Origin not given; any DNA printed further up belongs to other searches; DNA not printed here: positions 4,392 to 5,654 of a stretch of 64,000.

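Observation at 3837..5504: RHH-ParE toxin-antitoxin pair directly followed by an ERCC4-nuclease / Lsr2-DNA-binding fusion protein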

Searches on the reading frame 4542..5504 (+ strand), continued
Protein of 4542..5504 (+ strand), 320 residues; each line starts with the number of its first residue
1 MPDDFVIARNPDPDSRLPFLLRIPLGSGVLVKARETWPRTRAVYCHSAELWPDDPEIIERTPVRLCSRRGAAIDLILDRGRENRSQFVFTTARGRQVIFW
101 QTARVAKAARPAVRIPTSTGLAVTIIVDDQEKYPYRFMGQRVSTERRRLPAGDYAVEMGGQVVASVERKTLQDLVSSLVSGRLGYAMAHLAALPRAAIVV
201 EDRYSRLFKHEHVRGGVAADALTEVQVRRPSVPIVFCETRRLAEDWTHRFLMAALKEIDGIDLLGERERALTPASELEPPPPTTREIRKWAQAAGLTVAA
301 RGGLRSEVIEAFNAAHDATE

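Call 20: search_solved_structures(query=A1, max_evalue=1, show_alignments=2)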
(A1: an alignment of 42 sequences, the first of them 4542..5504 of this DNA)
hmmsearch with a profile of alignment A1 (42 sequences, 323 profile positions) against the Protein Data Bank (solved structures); distinct sequences matched with E-value up to 1: 9.
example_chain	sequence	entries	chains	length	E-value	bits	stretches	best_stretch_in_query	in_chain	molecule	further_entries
1j22_A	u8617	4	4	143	1.1e-08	37.8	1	126-263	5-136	ATP-dependent RNA helicase, putative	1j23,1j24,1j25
2kng_A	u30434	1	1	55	1.7e-06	30.6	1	285-319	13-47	Protein lsr2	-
6qkp_A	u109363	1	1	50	3.1e-06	29.7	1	285-318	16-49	Nucleoid-associated protein Lsr2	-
6qkq_A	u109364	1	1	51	3.6e-06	29.5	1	285-318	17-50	Nucleoid-associated protein Lsr2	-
9pd3_Q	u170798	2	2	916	0.00038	22.9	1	83-240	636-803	DNA repair endonuclease XPF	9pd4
6sxa_F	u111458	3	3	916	0.00074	21.9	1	83-240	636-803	DNA repair endonuclease XPF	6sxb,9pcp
9qec_A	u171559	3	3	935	0.00076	21.9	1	83-240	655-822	DNA repair endonuclease XPF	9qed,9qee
2bgw_A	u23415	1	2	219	0.038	16.3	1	138-200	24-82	XPF ENDONUCLEASE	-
2bhn_A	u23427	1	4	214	0.053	15.8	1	140-200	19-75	XPF ENDONUCLEASE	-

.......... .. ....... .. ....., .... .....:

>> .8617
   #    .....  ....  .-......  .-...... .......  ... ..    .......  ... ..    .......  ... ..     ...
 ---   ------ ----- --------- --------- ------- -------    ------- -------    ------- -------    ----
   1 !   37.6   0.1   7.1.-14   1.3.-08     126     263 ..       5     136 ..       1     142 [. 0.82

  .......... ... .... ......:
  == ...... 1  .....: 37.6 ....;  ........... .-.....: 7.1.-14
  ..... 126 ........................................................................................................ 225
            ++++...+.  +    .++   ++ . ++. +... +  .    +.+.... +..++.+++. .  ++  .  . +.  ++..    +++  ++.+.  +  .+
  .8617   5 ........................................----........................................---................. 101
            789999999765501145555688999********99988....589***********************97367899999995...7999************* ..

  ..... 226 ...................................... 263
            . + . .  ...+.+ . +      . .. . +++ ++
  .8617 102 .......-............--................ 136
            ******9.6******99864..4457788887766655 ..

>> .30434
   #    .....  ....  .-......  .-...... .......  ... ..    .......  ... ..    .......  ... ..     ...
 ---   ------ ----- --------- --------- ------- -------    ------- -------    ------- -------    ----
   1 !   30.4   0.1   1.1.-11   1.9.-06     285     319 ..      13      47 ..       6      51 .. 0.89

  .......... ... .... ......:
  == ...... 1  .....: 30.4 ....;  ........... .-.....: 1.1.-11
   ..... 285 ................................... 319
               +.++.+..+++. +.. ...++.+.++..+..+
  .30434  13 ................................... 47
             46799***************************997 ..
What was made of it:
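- Checked: A family profile hits the Hef nuclease 1j22 (1e-8) and Lsr2 2kng (1.7e-6) in the PDB (call 20).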

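Call 27: find_encoding_contigs(protein=P0003, flank=8000, max_places=2)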
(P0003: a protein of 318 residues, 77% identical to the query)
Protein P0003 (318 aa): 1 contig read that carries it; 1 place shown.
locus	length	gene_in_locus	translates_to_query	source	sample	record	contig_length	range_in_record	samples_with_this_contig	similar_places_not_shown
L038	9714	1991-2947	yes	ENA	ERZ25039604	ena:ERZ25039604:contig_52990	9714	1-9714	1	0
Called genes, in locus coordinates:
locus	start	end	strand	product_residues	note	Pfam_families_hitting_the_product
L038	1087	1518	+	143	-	-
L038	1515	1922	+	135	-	PF01850:PIN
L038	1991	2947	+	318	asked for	PF02732:ERCC4, PF23359:Lsr2_DNA-bd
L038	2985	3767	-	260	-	PF01209:Ubie_methyltran, PF02353:CMAS (weak), PF01135:PCMT, PF13489:Methyltransf_23, PF13847:Methyltransf_31, PF08241:Methyltransf_11, PF08242:Methyltransf_12, PF13649:Methyltransf_25, +1 more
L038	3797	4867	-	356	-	PF00005:ABC_tran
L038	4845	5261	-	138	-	PF00005:ABC_tran (weak)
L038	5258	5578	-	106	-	PF02687:FtsX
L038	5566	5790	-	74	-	-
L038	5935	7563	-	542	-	PF17874:TPR_MalT (weak)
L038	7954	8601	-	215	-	PF13401:AAA_22 (weak)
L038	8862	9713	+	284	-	?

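Call 28: find_encoding_contigs(protein=P0009, flank=8000, max_places=2)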
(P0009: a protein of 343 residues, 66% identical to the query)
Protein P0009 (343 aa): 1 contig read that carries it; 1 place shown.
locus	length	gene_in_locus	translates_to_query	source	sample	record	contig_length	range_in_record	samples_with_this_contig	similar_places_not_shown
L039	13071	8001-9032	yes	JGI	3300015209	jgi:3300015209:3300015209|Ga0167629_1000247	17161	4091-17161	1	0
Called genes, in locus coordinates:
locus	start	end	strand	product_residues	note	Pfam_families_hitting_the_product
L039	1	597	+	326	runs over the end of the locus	PF02779:Transket_pyr, PF02780:Transketolase_C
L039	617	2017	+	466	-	PF00364:Biotin_lipoyl, PF02817:E3_binding, PF00198:2-oxoacid_dh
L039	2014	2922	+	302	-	PF16881:LIAS_N, PF04055:Radical_SAM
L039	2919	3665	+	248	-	PF21948:LplA-B_cat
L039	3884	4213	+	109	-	-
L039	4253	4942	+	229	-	PF00455:DeoRC (faint), PF06026:Rib_5-P_isom_A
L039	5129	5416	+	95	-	PF12441:CopG_antitoxin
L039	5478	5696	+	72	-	-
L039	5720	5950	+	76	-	-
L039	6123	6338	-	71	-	-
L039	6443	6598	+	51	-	-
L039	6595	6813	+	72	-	-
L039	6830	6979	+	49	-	-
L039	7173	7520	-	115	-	PF01850:PIN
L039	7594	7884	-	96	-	PF02604:PhdYeFM_antitox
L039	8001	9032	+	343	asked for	PF02732:ERCC4, PF23359:Lsr2_DNA-bd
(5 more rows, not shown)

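Call 29: find_encoding_contigs(protein=P0010, flank=8000, max_places=2)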
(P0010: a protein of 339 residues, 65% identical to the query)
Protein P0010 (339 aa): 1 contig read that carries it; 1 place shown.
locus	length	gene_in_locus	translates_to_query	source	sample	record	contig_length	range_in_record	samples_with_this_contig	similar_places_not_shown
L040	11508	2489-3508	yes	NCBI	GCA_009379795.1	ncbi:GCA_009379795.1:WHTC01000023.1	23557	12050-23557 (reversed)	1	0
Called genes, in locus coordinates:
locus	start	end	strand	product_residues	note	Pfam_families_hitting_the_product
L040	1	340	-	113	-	?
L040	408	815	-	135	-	PF12728:HTH_17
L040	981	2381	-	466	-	PF00171:Aldedh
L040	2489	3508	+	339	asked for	PF02732:ERCC4, PF23359:Lsr2_DNA-bd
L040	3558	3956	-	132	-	PF01850:PIN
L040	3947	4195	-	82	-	PF04014:MazE_antitoxin (weak)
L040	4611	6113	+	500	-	PF07732:Cu-oxidase_3, PF07731:Cu-oxidase_2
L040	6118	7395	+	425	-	PF23539:DUF7134, PF07730:HisKA_3, PF02518:HATPase_c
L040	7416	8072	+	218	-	PF00072:Response_reg, PF08281:Sigma70_r4_2 (weak), PF00196:GerE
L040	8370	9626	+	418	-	PF00079:Serpin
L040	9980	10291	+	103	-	-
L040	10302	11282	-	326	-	PF00248:Aldo_ket_red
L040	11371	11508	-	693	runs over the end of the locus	PF19878:DUF6351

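Call 30: find_related_loci(query=A1, collection=viral_contigs, flank=8000)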
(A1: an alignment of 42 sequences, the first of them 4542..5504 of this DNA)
Query A1 (320 aa) in viral_contigs; peptide patterns used: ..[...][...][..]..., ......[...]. (x = any residue, [..] = any of these).
11 stretches matched a pattern, but none encodes a relative of the query by tblastn (E <= 1e-3).

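Call 31: predict_structure(alignment_id=A1)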
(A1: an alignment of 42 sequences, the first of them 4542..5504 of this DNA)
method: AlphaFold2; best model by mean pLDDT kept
length: 320 residues; sequences in the alignment: 42
mean_pLDDT: 87.9   pTM: 0.63
mean pLDDT of the five models: 87.9, 85.1, 83.5, 83.3, 81.3
residues with pLDDT >= 90: 203; 70-90: 96; 50-70: 10; < 50: 11
segments of 3 or more residues with pLDDT < 50: 109-119
pLDDT, mean of each block of 10 residues (from residue 1): 86 94 90 88 90 91 86 86 85 82 68 42 91 92 94 95 96 95 95 96 93 91 92 95 95 84 77 84 91 93 92 81
secondary structure, 60 per line:
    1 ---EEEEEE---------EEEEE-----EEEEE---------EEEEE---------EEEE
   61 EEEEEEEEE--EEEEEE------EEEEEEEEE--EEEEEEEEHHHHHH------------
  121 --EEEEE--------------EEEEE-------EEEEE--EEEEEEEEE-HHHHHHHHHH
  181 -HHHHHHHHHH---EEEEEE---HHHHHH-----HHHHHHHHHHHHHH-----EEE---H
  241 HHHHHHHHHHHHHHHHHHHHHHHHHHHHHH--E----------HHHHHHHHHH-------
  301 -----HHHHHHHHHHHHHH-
elements in order: E4-9 E19-23 E29-33 E43-47 E57-69 E72-77 E84-92 E95-102 H103-108 E123-127 E142-146 E154-158 E161-169 H171-180 H182-191 E195-200 H204-209 H215-228 E234-236 H240-270 H284-293 H306-319
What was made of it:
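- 4542..4865 (+): N-domain, residues 1-108: all-beta barrel specific to this family, with a LigD 3'-phosphoesterase-like fold. pLDDT 82-94 (call 31).
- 4866..4898 (+): Predicted disordered linker, residues 109-119, holding invariant A109-R110-P111-x-V113-x-x-P116. pLDDT below 50 (call 31).
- Checked: Corrections: the N-domain is about 108 aa plus an 11-aa disordered linker, not about 140 aa (call 31).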

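Call 33: find_related_loci(query=A1, collection=metagenome_contigs, flank=8000)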
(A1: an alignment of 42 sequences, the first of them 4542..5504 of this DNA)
Query A1 (320 aa) in metagenome_contigs; peptide patterns used: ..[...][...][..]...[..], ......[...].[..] (x = any residue, [..] = any of these).
600 stretches matched a pattern (row limit reached: there are more); 587 encode a relative of the query (tblastn E <= 1e-3); the best 80 are kept; 80 distinct loci.
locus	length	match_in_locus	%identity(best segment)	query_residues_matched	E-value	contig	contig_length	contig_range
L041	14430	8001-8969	63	1-316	4e-120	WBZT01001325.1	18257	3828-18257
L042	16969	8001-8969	62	1-316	8e-120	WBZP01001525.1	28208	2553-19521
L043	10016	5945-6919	61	1-320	4e-119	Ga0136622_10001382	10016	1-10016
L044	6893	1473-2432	58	3-319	2e-118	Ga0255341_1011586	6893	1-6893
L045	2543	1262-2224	58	1-312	1e-123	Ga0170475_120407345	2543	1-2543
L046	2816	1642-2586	59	3-316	3e-122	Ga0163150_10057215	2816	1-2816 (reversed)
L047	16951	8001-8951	57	4-318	2e-117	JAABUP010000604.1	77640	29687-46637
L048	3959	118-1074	59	1-316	7e-119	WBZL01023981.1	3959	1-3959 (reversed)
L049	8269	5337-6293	59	4-314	3e-115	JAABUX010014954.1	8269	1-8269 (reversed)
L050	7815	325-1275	58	4-317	6e-115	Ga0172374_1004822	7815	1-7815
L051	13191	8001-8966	59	1-319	6e-115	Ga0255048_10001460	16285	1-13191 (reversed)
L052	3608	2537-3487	59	4-316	5e-117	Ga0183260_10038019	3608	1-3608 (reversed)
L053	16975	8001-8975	60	3-320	1e-114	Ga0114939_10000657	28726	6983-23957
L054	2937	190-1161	59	1-312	4e-118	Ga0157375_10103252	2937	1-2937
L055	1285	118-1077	57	1-315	2e-124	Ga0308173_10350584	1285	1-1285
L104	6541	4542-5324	64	1-258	3e-108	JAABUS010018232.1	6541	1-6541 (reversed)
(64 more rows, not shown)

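Call 49: search_dna_similar(query=window:4542-5504:+, collection=plasmids, mode=protein, max_evalue=0.00001, max_rows=25)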
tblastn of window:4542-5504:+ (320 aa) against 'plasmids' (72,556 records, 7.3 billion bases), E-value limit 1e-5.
Records with a match: 23; places in all: 26; records where one place covers at least 80% of the query: 22.
Best place of each record, by identity: <60% 23.
By first word of the organism name: Mycobacterium 14; Rhodococcus 6; Pseudonocardia 1; Streptomyces 1; Mycolicibacterium 1.
By predicted mobility (MOB-suite, as given by PLSDB): non-mobilizable 16; mobilizable 7.
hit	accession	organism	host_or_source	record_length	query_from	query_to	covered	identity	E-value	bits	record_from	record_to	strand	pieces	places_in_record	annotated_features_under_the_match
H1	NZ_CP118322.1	Rhodococcus sp. DK176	pure culture,crude oil-contaminated soil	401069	1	314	98%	56.2%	1e-90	302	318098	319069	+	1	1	histone-like nucleoid-structuring protein Lsr2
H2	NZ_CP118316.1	Rhodococcus sp. DK180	pure culture,crude oil-contaminated soil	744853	1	314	98%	56.2%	1e-90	302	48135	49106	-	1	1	histone-like nucleoid-structuring protein Lsr2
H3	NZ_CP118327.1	Rhodococcus sp. DK17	pure culture,crude oil-contaminated soil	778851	1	314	98%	56.2%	1e-90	302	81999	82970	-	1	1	histone-like nucleoid-structuring protein Lsr2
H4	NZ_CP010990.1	Pseudonocardia sp. EC080625-04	Apterostigma dentigerum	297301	2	315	98%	54.2%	7e-86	288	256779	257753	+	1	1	ERCC4 domain-containing protein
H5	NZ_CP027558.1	Rhodococcus rhodochrous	mixed culture,sewage tank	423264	4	316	98%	54.2%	1e-92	308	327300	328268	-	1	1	ERCC4 domain-containing protein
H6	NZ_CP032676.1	Rhodococcus rhodochrous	cell culture,soil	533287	4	316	98%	53.8%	4e-93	309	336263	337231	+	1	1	ERCC4 domain-containing protein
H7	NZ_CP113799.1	Rhodococcus pyridinivorans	sediment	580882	4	316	98%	53.8%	2e-92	307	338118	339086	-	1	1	ERCC4 domain-containing protein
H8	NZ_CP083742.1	Mycobacterium ulcerans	Cynoglossus semilaevis,whole ...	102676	4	317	98%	52.9%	1e-84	285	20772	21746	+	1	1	ERCC4 domain-containing protein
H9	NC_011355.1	Mycobacterium liflandii 128FXT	-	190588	4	317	98%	52.9%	1e-84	285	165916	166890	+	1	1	ERCC4 domain-containing protein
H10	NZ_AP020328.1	Mycobacterium avium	-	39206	5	319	98%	52.6%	4e-85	286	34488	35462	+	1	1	ERCC4 domain-containing protein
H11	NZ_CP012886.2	Mycobacterium intracellulare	sputum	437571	5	319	98%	52.6%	6e-85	286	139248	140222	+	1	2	ERCC4 domain-containing protein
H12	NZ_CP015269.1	Mycobacterium intracellulare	cell culture,heated-cooler unit water ...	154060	5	319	98%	52.6%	2e-84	284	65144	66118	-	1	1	ERCC4 domain-containing protein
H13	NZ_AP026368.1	Mycobacterium pseudoshottsii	Sardinops melanostictus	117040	4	317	98%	52.6%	6e-83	280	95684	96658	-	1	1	ERCC4 domain-containing protein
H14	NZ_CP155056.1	Mycobacterium pseudoshottsii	Argyrosomus regius,spleen tissue,spleen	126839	4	317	98%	52.6%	6e-83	280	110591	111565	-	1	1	ERCC4 domain-containing protein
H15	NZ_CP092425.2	Mycobacterium lentiflavum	-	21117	4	320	99%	50.9%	3e-78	266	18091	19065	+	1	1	ERCC4 domain-containing protein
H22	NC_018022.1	Mycolicibacterium chubuense NBB4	-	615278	4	312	97%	50.3%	1e-74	256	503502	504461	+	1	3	ERCC4 domain-containing protein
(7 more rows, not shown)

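Call 50: search_dna_similar(query=window:4542-5504:+, collection=phages, mode=protein, max_evalue=0.00001, max_rows=25)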
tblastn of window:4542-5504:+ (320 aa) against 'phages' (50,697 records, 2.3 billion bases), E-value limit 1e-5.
No match.
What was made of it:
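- Closest known: Ku-Lsr2 C-domain fusion of cluster J mycobacteriophages. Different: That fusion is phage-borne, whereas this family was not found in phage collections (calls 30, 50).
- Tried and rejected: Phage origin: no hit in IMG/VR patterns (call 30) or in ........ tblastn (call 50).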

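Call 52: get_annotated_region(hit=H10, flank=9000)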
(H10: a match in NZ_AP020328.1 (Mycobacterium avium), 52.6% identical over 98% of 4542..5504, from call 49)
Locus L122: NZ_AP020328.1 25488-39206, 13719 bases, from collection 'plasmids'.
description: Mycobacterium avium subsp. hominissuis strain JP-H-1 plasmid p2-JPH1, complete sequence
organism: Mycobacterium avium (NCBI taxid 439334)
taxonomy: Bacteria; Actinomycetota; Actinomycetes; Mycobacteriales; Mycobacteriaceae; Mycobacterium; Mycobacterium avium
host: -; source: -; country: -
typing (MOB-suite, as given by PLSDB): mobilizable; replicon rep_cluster_578; relaxase MOBF
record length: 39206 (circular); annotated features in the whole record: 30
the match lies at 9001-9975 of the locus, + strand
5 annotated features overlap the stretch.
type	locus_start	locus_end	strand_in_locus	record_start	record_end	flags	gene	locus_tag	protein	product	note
CDS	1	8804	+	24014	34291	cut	-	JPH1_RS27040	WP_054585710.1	non-ribosomal peptide synthetase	-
CDS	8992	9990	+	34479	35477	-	-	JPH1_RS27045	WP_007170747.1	ERCC4 domain-containing protein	-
CDS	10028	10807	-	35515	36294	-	istB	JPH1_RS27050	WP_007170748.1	IS21-like element helper ATPase IstB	-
CDS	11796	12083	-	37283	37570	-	-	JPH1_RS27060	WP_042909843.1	DUF1330 domain-containing protein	-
CDS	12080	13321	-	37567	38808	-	-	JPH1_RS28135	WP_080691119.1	site-specific integrase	GO:0015074 - DNA integration [Evidence IEA]; GO:0006310 - DNA recombination [Evidence IEA]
